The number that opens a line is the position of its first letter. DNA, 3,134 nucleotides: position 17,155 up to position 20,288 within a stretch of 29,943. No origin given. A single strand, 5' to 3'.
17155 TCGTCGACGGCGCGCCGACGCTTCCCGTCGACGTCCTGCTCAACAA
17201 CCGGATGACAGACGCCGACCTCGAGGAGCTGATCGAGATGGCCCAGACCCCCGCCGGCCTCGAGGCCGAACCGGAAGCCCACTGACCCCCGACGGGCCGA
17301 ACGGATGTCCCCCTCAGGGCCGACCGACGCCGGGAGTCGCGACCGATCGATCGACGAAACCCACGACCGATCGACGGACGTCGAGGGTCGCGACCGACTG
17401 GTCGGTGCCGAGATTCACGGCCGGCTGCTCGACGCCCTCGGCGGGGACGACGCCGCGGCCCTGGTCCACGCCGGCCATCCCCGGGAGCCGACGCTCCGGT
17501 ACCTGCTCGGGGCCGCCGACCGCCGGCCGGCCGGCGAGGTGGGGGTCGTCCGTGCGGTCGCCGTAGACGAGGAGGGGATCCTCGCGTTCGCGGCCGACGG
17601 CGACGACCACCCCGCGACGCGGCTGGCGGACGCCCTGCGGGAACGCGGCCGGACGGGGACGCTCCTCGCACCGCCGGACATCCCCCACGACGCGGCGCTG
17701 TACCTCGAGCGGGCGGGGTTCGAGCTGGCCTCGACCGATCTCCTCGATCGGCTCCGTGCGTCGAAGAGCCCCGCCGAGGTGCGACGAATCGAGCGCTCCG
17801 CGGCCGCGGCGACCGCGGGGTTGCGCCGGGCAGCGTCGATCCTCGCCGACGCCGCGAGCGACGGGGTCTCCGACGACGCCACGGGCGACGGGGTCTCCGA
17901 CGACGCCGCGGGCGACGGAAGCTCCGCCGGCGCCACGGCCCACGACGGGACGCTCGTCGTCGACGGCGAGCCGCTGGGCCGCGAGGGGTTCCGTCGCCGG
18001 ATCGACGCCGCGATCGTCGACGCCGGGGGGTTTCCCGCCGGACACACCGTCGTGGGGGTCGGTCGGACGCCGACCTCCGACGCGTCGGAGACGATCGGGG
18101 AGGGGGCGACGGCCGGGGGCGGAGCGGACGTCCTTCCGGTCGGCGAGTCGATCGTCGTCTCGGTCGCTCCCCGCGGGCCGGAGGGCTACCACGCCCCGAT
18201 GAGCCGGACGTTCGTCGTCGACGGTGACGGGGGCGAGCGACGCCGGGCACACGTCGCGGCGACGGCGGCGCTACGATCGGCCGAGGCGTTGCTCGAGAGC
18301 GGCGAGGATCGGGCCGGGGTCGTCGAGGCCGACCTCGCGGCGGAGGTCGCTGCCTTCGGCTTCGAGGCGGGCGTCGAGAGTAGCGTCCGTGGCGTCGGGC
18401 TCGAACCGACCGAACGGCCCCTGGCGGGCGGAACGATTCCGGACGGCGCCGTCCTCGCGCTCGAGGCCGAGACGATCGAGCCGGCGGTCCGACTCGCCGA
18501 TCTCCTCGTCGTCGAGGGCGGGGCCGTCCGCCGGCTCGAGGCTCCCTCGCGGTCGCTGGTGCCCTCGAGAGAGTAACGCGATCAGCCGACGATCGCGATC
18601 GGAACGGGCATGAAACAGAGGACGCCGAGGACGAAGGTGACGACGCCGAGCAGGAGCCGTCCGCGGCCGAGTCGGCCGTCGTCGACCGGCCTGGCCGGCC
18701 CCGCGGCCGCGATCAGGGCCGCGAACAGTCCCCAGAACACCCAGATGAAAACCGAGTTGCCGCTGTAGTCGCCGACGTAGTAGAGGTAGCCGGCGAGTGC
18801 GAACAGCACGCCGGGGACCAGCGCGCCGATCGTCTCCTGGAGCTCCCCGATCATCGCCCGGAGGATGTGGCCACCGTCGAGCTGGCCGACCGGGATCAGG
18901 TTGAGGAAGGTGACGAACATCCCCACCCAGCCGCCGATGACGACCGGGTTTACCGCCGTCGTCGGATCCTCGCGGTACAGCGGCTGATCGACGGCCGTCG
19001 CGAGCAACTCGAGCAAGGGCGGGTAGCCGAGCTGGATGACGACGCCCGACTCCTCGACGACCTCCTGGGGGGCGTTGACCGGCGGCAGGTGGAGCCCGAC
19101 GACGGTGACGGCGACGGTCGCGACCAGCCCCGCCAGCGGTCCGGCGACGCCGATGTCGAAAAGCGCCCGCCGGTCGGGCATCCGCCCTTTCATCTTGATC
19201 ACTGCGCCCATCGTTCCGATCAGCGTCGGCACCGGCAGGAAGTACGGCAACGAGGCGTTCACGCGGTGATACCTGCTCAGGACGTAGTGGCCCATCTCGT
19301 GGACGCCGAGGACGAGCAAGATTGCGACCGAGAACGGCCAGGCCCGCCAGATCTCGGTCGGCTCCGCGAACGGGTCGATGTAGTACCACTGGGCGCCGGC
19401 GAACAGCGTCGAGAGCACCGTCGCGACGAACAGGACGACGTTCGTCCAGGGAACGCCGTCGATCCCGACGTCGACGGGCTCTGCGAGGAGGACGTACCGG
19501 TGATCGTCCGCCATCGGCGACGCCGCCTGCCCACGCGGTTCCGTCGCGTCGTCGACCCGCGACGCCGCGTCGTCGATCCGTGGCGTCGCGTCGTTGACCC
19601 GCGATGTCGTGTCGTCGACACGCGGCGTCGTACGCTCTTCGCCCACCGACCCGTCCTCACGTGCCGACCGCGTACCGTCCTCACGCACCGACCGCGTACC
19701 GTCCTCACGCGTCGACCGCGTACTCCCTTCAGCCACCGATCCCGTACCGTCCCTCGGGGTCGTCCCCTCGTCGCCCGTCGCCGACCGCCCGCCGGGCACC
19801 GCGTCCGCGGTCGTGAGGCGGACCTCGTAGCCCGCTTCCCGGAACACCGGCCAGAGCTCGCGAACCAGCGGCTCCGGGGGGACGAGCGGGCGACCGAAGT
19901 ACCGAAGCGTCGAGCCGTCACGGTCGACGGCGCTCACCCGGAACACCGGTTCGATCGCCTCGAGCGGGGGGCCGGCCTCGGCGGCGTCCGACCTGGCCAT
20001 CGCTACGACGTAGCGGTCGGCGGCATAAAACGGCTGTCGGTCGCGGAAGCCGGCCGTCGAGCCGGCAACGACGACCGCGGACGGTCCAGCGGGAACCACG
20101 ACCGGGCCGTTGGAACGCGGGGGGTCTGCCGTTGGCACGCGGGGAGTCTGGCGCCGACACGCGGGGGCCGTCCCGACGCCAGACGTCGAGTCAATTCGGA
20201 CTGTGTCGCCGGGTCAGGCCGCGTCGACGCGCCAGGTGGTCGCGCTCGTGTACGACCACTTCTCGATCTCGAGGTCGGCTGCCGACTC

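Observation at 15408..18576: Co-directional cassette of a compact UvrD-like helicase and an inactive M24 'pseudo-peptidase'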

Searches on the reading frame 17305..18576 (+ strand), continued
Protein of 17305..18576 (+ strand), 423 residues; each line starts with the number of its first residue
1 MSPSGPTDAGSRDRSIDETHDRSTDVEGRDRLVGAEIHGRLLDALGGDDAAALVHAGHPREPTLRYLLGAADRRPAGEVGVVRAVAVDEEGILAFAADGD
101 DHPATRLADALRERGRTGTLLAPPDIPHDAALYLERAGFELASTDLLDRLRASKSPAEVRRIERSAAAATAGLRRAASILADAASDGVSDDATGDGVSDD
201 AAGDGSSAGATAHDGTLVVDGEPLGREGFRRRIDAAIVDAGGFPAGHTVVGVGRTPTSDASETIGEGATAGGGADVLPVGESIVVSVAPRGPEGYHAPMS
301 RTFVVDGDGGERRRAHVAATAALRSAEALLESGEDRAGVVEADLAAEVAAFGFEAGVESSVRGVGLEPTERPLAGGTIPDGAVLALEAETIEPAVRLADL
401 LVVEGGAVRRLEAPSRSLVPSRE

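Call 40: fold_search(model_id=the predicted structure, library=pdb)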
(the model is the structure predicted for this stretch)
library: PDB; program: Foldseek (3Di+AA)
matches with E <= 10: 727; with E <= 0.001: 170
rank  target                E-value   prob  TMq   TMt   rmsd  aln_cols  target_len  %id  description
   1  5giu                  6.6e-17  1.00  0.62  0.75   4.4       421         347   16  Crystal structure of Xaa-Pro peptidase from Deinococcus radiodurans, metal-free active site (released 2017-06-28)
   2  4ege                  1.0e-16  1.00  0.61  0.69   5.2       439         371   20  Crystal Structure of Dipeptidase PepE from Mycobacterium ulcerans (released 2012-04-25)
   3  5giq                  1.0e-16  1.00  0.59  0.70   5.2       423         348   16  Xaa-Pro peptidase from Deinococcus radiodurans, Zinc bound (released 2017-06-28)
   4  1wy2_A                1.5e-16  1.00  0.61  0.72   5.1       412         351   16  Crystal Structure of the Prolidase from Pyrococcus horikoshii OT3 (released 2005-02-22)
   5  5cdl                  1.6e-16  1.00  0.60  0.72   5.6       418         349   16  Proline dipeptidase from Deinococcus radiodurans (selenomethionine derivative) (released 2016-08-10)
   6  1wy2_B                2.5e-16  1.00  0.61  0.73   5.3       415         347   15  Crystal Structure of the Prolidase from Pyrococcus horikoshii OT3 (released 2005-02-22)
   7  1wn1_A                3.9e-16  1.00  0.62  0.72   4.6       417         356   18  Crystal Structure of Dipeptiase from Pyrococcus Horikoshii OT3 (released 2005-08-09)
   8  5cnx_A                4.1e-16  1.00  0.60  0.70   5.2       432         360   14  Crystal structure of Xaa-Pro aminopeptidase from Escherichia coli K12 (released 2016-07-20)
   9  2zsg_B                8.1e-16  1.00  0.62  0.73   4.7       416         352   13  Crystal structure of X-Pro aminopeptidase from Thermotoga maritima MSB8 (released 2008-10-14)
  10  4fkc                  1.2e-15  1.00  0.60  0.68   7.1       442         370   16  Recombinant prolidase from Thermococcus sibiricus (released 2012-11-07)
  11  3q6d_D                1.7e-15  1.00  0.62  0.73   5.1       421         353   14  Xaa-Pro dipeptidase from Bacillus anthracis. (released 2011-02-02)
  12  1pv9_A                1.9e-15  1.00  0.58  0.71   5.3       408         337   15  Prolidase from Pyrococcus furiosus (released 2004-03-23)
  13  3q6d_C                4.0e-15  1.00  0.63  0.74   4.6       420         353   14  Xaa-Pro dipeptidase from Bacillus anthracis. (released 2011-02-02)
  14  2zsg_A                4.7e-15  1.00  0.61  0.71   5.6       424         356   12  Crystal structure of X-Pro aminopeptidase from Thermotoga maritima MSB8 (released 2008-10-14)
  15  9kw9_A                1.3e-14  1.00  0.57  0.66   5.9       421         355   18  Crystal structure of proline dipeptidase from Pyrococcus furiosus complexed with Co (released 2025-12-10)
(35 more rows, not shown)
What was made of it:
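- Closest known: Small archaeal/bacterial prolidases. Same: It has the same two-domain architecture and pita-bread fold (Foldseek E about 1e-16, TM about 0.7; call 40).
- Closest known: Eukaryotic M24 pseudo-peptidases: Spt16 N-terminal domain. Same: Spt16-NTD is a significant structural match (ranks 41 and 49; call 40).
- Creatinase and ectoine hydrolase EutD/DoeA are among the structural matches (call 40).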

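Call 48: find_related_loci(query=A2, collection=metagenome_contigs, flank=4000)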
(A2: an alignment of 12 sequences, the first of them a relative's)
Query A2 (616 aa) in metagenome_contigs; peptide patterns used: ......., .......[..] (x = any residue, [..] = any of these).
600 stretches matched a pattern (row limit reached: there are more); 513 encode a relative of the query (tblastn E <= 1e-3); the best 80 are kept; 80 distinct loci.
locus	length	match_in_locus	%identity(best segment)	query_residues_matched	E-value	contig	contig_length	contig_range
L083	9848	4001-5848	92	1-616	0e+0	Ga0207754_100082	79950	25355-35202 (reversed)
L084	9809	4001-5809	80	5-608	0e+0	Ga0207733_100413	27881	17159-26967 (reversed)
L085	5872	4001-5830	78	5-615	0e+0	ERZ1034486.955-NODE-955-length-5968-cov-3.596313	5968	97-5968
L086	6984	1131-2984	78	1-616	0e+0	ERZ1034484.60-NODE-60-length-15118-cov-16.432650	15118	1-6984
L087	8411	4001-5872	76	1-615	0e+0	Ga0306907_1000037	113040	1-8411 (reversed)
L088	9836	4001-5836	76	4-615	0e+0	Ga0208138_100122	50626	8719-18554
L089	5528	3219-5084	75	1-615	0e+0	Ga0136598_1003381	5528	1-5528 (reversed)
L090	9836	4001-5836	75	4-615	0e+0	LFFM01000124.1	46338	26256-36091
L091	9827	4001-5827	75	1-609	0e+0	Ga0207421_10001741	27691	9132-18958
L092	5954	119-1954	74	1-611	0e+0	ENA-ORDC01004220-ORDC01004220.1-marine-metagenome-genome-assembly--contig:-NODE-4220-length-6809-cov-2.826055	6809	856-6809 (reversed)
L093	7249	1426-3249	72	1-608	0e+0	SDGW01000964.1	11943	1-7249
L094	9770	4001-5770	75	1-593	0e+0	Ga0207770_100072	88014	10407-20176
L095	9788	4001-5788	75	1-593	0e+0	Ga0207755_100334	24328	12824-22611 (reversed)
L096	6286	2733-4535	72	8-610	0e+0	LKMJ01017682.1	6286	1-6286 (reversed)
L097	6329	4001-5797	73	8-607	0e+0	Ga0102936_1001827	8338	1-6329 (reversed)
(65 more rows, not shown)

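Call 52: find_homologous_proteins(query=L081:4144-5991:+)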
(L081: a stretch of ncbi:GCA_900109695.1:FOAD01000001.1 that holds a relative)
Query L081:4144-5991:+ (616 aa): 1653 proteins with E <= 0.001 among 8000 candidates; the best 120 are listed.
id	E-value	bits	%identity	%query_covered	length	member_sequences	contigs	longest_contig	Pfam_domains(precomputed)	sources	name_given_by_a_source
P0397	0.0e+0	1379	100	100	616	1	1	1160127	PF13538.13,PF13604.13,PF13361.13,PF13245.13,PF00580.28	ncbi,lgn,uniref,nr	ncbi:UvrD-helicase domain-containing protein [Haloferax larsenii]|uniref:DNA 3'-5' helicase n=1 Tax=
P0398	0.0e+0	1377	100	100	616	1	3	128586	PF13538.13,PF13604.13,PF13361.13,PF13245.13,PF00580.28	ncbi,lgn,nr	ncbi:DNA helicase II / ATP-dependent DNA helicase PcrA [Haloferax larsenii JCM 13917]|nr:ATP-depende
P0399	0.0e+0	1374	100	100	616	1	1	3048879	PF13538.13,PF13604.13,PF13361.13,PF13245.13,PF00580.28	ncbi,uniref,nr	ncbi:ATP-dependent helicase [Haloferax larsenii]|uniref:DNA 3'-5' helicase n=1 Tax=Haloferax larseni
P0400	0.0e+0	1365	99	100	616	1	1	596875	PF13538.13,PF13604.13,PF13361.13,PF13245.13,PF00580.28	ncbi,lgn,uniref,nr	ncbi:DNA helicase II / ATP-dependent DNA helicase PcrA [Haloferax elongans ATCC BAA-1513]|uniref:DNA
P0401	0.0e+0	1335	96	100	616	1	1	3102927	PF13538.13,PF13604.13,PF13361.13,PF13245.13,PF00580.28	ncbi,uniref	ncbi:UvrD-helicase domain-containing protein [Haloferax sp. S1W]|uniref:UvrD-helicase domain-contain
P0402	0.0e+0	1302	93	100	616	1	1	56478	PF13538.13,PF13604.13,PF13361.13,PF13245.13,PF00580.28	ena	-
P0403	0.0e+0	1299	93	100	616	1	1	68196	PF13538.13,PF13604.13,PF13361.13,PF13245.13,PF00580.28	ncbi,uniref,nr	ncbi:UvrD-helicase domain-containing protein [Haloferax profundi]|uniref:DNA 3'-5' helicase n=1 Tax=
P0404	0.0e+0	1297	92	100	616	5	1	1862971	PF13538.13,PF01443.25,PF13604.13,PF13361.13,PF13245.13,PF00580.28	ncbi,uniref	ncbi:UvrD-helicase domain-containing protein [Haloferax sp. DFSO52]|uniref:UvrD-helicase domain-cont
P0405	0.0e+0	1294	92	100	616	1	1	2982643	PF13538.13,PF13604.13,PF13361.13,PF13245.13,PF00580.28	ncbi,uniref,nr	ncbi:AAA family ATPase [Haloferax sp. MBLA0076]|uniref:DNA 3'-5' helicase n=1 Tax=Haloferax litoreum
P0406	0.0e+0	1293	92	100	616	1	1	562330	PF13538.13,PF13604.13,PF13361.13,PF13245.13,PF00580.28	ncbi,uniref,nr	ncbi:DNA helicase II / ATP-dependent DNA helicase PcrA [Haloferax mucosum ATCC BAA-1512]|uniref:DNA 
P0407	0.0e+0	1291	93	100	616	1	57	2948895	PF13538.13,PF13604.13,PF13361.13,PF13245.13,PF00580.28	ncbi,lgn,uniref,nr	ncbi:ATP-dependent helicase [Haloferax mediterranei ATCC 33500]|uniref:DNA 3'-5' helicase n=1 Tax=Ha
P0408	0.0e+0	1291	92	100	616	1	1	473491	PF13538.13,PF13604.13,PF13361.13,PF13245.13,PF00580.28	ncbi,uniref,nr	ncbi:UvrD-helicase domain-containing protein [Haloferax denitrificans]|uniref:DNA 3'-5' helicase n=1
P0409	0.0e+0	1289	92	100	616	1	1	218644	PF13538.13,PF13604.13,PF13361.13,PF13245.13,PF00580.28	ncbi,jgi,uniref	ncbi:UvrD-helicase domain-containing protein [Haloferax chudinovii]|uniref:DNA 3'-5' helicase n=1 Ta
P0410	0.0e+0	1289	92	100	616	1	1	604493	PF13538.13,PF13604.13,PF13361.13,PF13245.13,PF00580.28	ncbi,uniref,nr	ncbi:ATP-dependent DNA helicase Rep [Haloferax sp. Atlit-19N]|uniref:UvrD-helicase domain-containing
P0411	0.0e+0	1288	92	100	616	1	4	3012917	PF13538.13,PF13604.13,PF13361.13,PF13245.13,PF00580.28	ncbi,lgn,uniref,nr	ncbi:ATP-dependent helicase [Haloferax sp. Atlit-10N]|uniref:DNA 3'-5' helicase n=1 Tax=Haloferax pr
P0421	0.0e+0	1271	91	100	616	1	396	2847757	PF13538.13,PF13604.13,PF13361.13,PF13245.13,PF00580.28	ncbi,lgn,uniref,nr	ncbi:UvrD-helicase domain-containing protein [Haloferax volcanii]|uniref:DNA 3'-5' helicase n=3 Tax=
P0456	0.0e+0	1158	82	100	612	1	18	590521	PF13538.13,PF13604.13,PF13361.13,PF13245.13,PF00580.28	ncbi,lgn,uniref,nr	ncbi:DNA helicase-2 / ATP-dependent DNA helicase PcrA [Halogranum rubrum]|uniref:DNA 3'-5' helicase 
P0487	0.0e+0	1148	82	100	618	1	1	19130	PF13538.13,PF13604.13,PF13361.13,PF13245.13,PF00580.28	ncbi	ncbi:MAG: UvrD-helicase domain-containing protein [Haloquadratum sp.]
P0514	0.0e+0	1139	81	100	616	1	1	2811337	PF13538.13,PF13604.13,PF13361.13,PF13245.13,PF00580.28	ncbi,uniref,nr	ncbi:ATP-dependent helicase [Halogeometricum borinquense]|uniref:DNA 3'-5' helicase n=1 Tax=Halogeom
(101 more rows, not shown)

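Call 53: find_encoding_contigs(protein=P0421, flank=5000, max_places=1)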
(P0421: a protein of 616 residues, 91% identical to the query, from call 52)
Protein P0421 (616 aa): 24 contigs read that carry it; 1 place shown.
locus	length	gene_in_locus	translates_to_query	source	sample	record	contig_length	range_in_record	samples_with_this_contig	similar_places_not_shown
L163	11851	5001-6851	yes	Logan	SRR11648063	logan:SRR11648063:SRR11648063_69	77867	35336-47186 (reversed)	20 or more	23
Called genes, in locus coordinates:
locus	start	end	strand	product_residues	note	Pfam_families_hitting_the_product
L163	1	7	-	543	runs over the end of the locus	PF00672:HAMP, PF06103:DUF948 (faint), PF00015:MCPsignal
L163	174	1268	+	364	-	PF01546:Peptidase_M20, PF07687:M20_dimer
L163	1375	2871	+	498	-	PF01844:HNH (faint), PF13391:HNH_2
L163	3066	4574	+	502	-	PF02074:Peptidase_M32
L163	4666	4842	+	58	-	PF28085:HVO_0416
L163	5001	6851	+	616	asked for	PF00580:UvrD-helicase, PF13245:AAA_19, PF13604:AAA_30 (faint), PF13361:UvrD_C, PF13538:UvrD_C_2 (faint)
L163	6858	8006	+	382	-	PF00557:Peptidase_M24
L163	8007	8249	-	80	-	PF24377:DUF7533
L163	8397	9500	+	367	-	PF00939:Na_sulph_symp (faint), PF03600:CitMHS, PF02080:TrkA_C (weak)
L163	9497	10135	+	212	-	PF03600:CitMHS, PF00939:Na_sulph_symp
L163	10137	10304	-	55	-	-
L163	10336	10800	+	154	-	-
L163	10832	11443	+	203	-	PF00677:Lum_binding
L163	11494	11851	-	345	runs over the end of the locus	PF13367:PrsW-protease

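Call 54: find_encoding_contigs(protein=P0487, flank=4000, max_places=1)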
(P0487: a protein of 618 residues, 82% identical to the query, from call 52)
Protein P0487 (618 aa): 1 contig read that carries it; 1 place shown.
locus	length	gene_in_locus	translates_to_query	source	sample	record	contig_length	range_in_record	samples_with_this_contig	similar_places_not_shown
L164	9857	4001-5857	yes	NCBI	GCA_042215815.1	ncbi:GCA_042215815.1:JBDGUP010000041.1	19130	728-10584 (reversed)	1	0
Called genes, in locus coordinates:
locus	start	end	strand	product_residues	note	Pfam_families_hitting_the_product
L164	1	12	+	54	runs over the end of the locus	PF03911:Sec61_beta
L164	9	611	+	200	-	PF01174:SNO, PF07685:GATase_3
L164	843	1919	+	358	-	PF01546:Peptidase_M20, PF07687:M20_dimer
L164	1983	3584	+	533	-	PF02074:Peptidase_M32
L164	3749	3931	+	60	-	PF28085:HVO_0416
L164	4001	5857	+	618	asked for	PF00580:UvrD-helicase, PF13245:AAA_19, PF13604:AAA_30 (faint), PF13361:UvrD_C, PF13538:UvrD_C_2 (faint)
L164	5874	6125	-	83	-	PF24377:DUF7533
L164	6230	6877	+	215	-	PF00677:Lum_binding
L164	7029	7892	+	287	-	PF14397:ATPgrasp_ST (faint), PF02655:ATP-grasp_3 (weak), PF08443:RimK, PF02786:CPSase_L_D2 (weak), PF02955:GSH-S_ATP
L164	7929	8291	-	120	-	PF05455:GvpH (weak), PF00011:HSP20, PF17886:ArsA_HSP20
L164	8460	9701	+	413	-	PF00162:PGK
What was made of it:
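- A Haloquadratum MAG has a clean deletion in an otherwise conserved neighbourhood (call 54).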

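Call 55: find_encoding_contigs(protein=P0514, flank=4000, max_places=1)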
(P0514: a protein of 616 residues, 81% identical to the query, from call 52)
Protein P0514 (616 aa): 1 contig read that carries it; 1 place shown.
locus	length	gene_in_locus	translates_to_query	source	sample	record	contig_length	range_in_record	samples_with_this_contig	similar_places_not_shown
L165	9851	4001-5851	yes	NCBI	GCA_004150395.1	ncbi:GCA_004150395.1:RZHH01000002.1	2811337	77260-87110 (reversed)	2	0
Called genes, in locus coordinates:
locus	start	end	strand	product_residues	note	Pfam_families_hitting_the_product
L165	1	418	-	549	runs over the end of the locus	-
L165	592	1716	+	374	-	PF01546:Peptidase_M20, PF07687:M20_dimer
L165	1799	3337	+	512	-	PF02074:Peptidase_M32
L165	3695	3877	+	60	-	PF28085:HVO_0416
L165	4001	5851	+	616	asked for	PF00580:UvrD-helicase, PF13245:AAA_19, PF13604:AAA_30 (faint), PF13361:UvrD_C, PF13538:UvrD_C_2 (faint)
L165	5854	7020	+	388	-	PF00557:Peptidase_M24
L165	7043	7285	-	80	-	PF24377:DUF7533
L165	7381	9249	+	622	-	PF00939:Na_sulph_symp (weak), PF03600:CitMHS, PF02080:TrkA_C, PF00939:Na_sulph_symp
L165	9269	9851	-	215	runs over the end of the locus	PF04367:DUF502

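Call 56: find_encoding_contigs(protein=P0456, flank=4000, max_places=1)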
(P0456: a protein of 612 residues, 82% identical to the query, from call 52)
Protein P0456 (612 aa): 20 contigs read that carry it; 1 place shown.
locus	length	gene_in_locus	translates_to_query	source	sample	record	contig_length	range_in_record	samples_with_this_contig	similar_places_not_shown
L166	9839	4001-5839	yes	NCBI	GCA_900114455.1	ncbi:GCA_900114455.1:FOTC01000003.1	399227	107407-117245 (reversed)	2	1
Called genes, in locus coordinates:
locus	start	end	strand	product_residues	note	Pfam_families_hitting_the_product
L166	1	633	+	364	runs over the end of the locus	PF01546:Peptidase_M20, PF07687:M20_dimer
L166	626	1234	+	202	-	PF12535:Nudix_N, PF00293:NUDIX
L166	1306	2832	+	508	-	PF02074:Peptidase_M32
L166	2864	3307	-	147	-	PF12900:Pyridox_ox_2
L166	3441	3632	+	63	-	PF28085:HVO_0416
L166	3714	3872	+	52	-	PF24444:DUF7563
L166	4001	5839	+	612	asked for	PF00580:UvrD-helicase, PF13245:AAA_19, PF13604:AAA_30 (faint), PF13538:UvrD_C_2 (faint), PF13361:UvrD_C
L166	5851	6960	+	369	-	PF00557:Peptidase_M24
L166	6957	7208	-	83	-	PF24377:DUF7533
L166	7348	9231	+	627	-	PF03600:CitMHS, PF02080:TrkA_C, PF00939:Na_sulph_symp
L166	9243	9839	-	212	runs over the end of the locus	PF04367:DUF502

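Call 71: search_protein_families(library=phrogs, proteins=[window:17305-18576:+], max_evalue=0.001)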
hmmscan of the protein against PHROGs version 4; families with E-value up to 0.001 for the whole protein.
window:17305-18576:+ (423 aa): 0 families

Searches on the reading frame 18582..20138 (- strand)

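Call 3: search_protein_families(library=pfam, proteins=[window:18582-20138:-], max_evalue=0.01)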
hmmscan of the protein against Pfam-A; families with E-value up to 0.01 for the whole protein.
window:18582-20138:- (518 aa): 1 family
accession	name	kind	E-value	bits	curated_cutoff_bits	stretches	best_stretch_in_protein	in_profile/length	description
PF02163.28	Peptidase_M50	-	1.3e-23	84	27.2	1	269-436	2-200/221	Peptidase family M50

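Call 4: search_protein_families(library=ncbifam, proteins=[window:18582-20138:-], max_evalue=0.01)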
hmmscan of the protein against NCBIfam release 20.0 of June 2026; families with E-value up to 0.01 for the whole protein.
window:18582-20138:- (518 aa): 0 families
